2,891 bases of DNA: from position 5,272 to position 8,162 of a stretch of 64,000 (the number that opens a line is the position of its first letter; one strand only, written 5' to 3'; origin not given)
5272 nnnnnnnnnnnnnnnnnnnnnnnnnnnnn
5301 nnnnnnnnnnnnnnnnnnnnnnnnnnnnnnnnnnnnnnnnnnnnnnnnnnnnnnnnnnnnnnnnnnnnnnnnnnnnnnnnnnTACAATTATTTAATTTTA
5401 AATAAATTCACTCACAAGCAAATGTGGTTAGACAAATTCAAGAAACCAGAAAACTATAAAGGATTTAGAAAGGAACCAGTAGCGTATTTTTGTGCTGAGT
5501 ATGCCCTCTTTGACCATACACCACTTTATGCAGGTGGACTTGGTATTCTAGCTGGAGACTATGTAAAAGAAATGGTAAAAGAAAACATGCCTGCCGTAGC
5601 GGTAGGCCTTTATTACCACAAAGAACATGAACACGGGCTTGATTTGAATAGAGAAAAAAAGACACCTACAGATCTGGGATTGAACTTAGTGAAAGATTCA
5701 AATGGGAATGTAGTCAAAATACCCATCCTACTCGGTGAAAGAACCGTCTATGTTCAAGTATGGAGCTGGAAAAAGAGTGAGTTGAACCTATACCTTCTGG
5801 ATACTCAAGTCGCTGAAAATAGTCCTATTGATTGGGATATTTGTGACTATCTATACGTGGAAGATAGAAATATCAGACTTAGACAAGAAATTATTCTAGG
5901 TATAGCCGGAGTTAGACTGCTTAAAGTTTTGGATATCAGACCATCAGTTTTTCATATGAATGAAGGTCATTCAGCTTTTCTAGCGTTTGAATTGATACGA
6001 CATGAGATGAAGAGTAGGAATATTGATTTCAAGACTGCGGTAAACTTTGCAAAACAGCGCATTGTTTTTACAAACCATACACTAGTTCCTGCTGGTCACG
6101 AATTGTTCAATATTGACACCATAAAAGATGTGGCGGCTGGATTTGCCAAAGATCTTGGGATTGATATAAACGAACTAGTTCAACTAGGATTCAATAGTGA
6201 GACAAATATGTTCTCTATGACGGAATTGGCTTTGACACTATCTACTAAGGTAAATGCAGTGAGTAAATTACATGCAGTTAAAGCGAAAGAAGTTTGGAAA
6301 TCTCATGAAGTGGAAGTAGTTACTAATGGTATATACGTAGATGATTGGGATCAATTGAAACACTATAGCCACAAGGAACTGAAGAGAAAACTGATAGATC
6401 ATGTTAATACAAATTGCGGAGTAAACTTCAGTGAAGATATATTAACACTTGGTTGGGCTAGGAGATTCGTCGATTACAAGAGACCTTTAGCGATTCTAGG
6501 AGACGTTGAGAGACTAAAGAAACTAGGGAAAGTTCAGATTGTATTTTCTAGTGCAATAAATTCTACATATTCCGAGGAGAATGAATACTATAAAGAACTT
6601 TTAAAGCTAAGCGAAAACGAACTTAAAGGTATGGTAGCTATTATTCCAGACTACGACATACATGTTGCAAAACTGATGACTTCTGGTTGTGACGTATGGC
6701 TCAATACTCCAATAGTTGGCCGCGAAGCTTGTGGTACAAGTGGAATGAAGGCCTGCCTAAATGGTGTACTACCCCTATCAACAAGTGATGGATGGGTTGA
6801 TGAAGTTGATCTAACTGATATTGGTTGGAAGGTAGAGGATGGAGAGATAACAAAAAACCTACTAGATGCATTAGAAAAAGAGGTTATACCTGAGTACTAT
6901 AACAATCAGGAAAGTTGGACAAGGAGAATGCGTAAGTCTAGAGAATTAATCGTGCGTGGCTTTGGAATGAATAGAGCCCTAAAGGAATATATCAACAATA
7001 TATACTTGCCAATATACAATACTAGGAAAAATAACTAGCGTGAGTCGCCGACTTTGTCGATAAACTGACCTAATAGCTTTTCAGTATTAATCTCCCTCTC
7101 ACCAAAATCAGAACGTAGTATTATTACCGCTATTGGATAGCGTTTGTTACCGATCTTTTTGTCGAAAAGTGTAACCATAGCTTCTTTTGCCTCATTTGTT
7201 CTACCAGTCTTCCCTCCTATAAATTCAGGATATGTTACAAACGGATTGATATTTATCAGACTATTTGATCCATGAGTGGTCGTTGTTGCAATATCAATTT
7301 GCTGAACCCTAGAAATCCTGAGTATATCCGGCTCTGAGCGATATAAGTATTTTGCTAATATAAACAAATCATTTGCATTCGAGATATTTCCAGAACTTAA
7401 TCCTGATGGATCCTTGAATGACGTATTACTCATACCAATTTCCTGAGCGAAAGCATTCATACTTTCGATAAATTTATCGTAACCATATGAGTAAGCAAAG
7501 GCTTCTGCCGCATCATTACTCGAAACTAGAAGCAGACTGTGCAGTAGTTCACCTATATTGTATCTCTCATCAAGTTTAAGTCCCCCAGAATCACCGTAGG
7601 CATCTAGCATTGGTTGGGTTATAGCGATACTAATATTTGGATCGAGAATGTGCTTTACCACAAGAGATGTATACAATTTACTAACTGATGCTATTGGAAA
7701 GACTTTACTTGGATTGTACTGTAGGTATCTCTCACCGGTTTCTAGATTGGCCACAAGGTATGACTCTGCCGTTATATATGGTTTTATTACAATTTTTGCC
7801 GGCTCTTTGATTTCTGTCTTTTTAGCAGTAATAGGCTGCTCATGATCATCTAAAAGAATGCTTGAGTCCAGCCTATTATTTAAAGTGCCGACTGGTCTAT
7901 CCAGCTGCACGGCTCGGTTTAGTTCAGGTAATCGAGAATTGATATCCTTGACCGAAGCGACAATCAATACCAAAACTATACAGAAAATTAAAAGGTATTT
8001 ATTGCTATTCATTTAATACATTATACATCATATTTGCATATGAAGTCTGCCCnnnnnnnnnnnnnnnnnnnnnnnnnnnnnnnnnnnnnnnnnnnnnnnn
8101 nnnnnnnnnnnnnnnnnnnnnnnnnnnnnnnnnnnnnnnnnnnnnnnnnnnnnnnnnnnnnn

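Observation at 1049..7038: Glycogen utilisation module built from a eukaryotic-type PMM, an archaeal cupin PGI, GlgA, GH57 and GlgP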

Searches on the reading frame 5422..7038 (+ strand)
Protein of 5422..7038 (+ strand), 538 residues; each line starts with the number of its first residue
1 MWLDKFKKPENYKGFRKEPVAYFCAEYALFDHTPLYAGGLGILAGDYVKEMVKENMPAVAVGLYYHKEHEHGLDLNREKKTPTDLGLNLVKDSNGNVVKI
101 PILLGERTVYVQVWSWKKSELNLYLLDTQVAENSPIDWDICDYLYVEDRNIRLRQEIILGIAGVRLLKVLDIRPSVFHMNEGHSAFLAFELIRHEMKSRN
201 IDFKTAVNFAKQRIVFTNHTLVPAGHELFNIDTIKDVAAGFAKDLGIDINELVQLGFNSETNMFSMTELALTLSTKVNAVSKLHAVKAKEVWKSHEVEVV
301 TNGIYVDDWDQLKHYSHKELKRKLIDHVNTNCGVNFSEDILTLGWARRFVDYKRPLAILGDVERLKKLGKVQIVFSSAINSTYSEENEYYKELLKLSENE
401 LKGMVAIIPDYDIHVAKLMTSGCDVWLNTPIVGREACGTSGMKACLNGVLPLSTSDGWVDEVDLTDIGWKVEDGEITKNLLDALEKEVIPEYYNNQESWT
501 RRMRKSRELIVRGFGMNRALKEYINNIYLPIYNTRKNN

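Call 3: search_protein_families(library=pfam, proteins=[window:5422-7038:+], max_evalue=0.01)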
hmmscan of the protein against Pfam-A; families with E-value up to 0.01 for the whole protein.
window:5422-7038:+ (538 aa): 2 families
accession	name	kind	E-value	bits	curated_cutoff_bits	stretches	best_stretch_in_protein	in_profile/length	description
PF00343.26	Phosphorylase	-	2.5e-21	76.1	27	2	318-457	424-579/713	Carbohydrate phosphorylase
PF08323.17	Glyco_transf_5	-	7.1e-07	29.6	22.7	1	20-285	2-221/239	Starch synthase catalytic domain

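Call 4: search_protein_families(library=ncbifam, proteins=[window:5422-7038:+], max_evalue=0.01)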
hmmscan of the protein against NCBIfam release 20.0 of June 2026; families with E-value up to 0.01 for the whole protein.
window:5422-7038:+ (538 aa): 8 families
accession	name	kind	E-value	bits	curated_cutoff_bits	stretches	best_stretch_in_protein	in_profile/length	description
TIGR02094.1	more_P_ylases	subfamily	3.9e-136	455.2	191.7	2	20-311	1-309/600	alpha-glucan family phosphorylase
NF041129.1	maldex_phorlase_Thcocales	equivalog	1.5e-110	370.6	1500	2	11-329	91-424/816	maltodextrin phosphorylase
TIGR02093.1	P_ylase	subfamily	1.1e-19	70.1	552.9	2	318-457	515-670/804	glycogen/starch/alpha-glucan family phosphorylase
TIGR02095.1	glgA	subfamily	4.9e-13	48.6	328.45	1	102-505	63-455/477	glycogen/starch synthase, ADP-glucose type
NF011561.0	PRK14985.1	equivalog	4.9e-13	48.2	1273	2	404-460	610-666/800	maltodextrin phosphorylase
NF011562.0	PRK14986.1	equivalog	1.4e-11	43.3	1546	1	404-459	623-678/815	glycogen phosphorylase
NF001903.0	PRK00654.2-2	equivalog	3.9e-09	35.7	616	1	158-524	115-472/482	glycogen synthase GlgA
NF001900.0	PRK00654.1-3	equivalog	3.1e-07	29.2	509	1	291-466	215-390/481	glycogen synthase GlgA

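Call 21: search_solved_structures(query=window:5422-7038:+, max_evalue=0.001)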
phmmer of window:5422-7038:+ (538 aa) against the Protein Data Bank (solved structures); distinct sequences matched with E-value up to 0.001: 47.
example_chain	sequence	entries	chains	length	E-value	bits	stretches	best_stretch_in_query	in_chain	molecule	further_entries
9l6i_A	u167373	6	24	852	6.3e-69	236.2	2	16-311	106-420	Alpha-glucan family phosphorylase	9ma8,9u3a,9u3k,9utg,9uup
20yr_A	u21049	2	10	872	1.8e-68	234.8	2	16-311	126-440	Alpha-glucan family phosphorylase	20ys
4l22_A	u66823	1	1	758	2.6e-10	42.8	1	324-495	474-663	Phosphorylase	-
4bqe_A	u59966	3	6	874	3.6e-10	42.3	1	323-461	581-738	ALPHA-GLUCAN PHOSPHORYLASE 2,4-GLUCAN PHOSPHORYLASE | ALPHA-GLUCAN PHOSPHORYLASE 2, CYTOSOLIC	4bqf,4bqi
5lr8_A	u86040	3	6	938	1.6e-09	40.2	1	404-461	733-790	Alpha-1,4 glucan phosphorylase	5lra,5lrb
8r48_A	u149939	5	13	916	2.4e-09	39.6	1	405-461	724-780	Alpha-1,4 glucan phosphorylase L-1 isozyme, chloroplastic/amyloplastic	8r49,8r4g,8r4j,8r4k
9lpw_B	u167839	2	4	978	4.6e-09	38.7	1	318-461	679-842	Alpha-1,4 glucan phosphorylase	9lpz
9v16_A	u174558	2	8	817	7.8e-09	37.9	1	403-459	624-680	Glycogen phosphorylase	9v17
9uoe_A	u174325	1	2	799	9.7e-09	37.6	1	403-459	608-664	Alpha-1,4 glucan phosphorylase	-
9upe_A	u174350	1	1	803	9.9e-09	37.6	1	403-459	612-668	Alpha-1,4 glucan phosphorylase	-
9ukq_A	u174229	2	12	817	1e-08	37.6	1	403-459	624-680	Glycogen phosphorylase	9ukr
9m9p_A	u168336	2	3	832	1.1e-08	37.4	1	403-459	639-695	Alpha-1,4 glucan phosphorylase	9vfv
9s7v_A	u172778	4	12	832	1.1e-08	37.4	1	403-459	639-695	Glycogen phosphorylase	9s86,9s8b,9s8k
9m80_A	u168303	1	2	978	2.1e-08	36.5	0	404-461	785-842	Alpha-1,4 glucan phosphorylase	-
9wvu_AAA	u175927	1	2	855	2.9e-08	36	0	405-462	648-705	Alpha-1,4 glucan phosphorylase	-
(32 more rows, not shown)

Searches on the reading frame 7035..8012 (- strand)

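Call 3: search_protein_families(library=pfam, proteins=[window:7035-8012:-], max_evalue=0.01)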
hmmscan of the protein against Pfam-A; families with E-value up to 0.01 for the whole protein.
window:7035-8012:- (325 aa): 3 families
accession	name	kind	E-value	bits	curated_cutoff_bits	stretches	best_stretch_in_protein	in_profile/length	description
PF00768.25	Peptidase_S11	-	1.6e-31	110.1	27.6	1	75-282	5-222/239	D-alanyl-D-alanine carboxypeptidase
PF13354.11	Beta-lactamase2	-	7.5e-10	38.9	22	1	85-227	2-150/214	Beta-lactamase enzyme family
PF00144.29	Beta-lactamase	-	0.0012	18.5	27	1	84-123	32-67/329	Beta-lactamase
